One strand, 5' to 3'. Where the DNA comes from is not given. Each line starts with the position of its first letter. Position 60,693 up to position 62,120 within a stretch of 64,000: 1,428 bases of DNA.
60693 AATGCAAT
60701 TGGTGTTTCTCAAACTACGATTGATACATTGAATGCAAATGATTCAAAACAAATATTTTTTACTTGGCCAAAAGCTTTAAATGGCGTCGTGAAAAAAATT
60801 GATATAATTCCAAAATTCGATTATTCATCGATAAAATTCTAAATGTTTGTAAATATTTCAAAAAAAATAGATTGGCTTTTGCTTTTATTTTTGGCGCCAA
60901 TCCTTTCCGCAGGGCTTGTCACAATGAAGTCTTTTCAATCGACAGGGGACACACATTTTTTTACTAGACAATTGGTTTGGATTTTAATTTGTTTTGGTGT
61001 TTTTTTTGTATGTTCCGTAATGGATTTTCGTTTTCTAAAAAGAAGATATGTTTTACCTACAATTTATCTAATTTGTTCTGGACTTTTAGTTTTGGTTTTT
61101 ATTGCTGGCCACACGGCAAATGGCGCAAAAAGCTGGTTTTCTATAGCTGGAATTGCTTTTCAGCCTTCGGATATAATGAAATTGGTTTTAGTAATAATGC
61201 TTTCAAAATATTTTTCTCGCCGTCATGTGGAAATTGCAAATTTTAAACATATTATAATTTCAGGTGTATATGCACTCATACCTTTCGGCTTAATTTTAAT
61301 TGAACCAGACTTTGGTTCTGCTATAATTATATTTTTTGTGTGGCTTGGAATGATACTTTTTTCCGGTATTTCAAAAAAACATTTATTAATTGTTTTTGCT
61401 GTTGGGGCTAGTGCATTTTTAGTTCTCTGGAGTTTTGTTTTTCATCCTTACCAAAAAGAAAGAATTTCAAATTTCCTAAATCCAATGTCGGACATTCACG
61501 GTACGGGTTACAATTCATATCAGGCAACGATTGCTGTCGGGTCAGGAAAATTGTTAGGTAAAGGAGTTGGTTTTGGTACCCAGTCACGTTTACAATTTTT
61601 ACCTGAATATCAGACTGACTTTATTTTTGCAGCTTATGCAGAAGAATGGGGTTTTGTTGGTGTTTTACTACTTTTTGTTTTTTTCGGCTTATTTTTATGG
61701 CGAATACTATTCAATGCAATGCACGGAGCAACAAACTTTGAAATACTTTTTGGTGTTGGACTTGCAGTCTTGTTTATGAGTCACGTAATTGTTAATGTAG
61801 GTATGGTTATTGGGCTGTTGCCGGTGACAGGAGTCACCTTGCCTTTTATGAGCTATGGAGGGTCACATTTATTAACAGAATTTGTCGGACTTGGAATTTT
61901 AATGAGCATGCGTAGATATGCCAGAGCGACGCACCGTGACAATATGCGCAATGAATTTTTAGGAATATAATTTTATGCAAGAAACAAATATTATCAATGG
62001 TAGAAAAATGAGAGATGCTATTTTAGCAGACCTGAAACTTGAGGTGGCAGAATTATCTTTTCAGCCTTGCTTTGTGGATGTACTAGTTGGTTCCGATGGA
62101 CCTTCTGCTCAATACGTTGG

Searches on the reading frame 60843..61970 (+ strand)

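Call 61: search_protein_families(library=pfam, proteins=[window:60843-61970:+], max_evalue=0.0001)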
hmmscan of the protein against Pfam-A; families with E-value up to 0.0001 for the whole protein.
window:60843-61970:+ (375 aa): 1 family
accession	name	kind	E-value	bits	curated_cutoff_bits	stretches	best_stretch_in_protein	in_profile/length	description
PF01098.24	FTSW_RODA_SPOVE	-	4.8e-94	315.7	26.4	1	12-361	9-355/356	Cell cycle protein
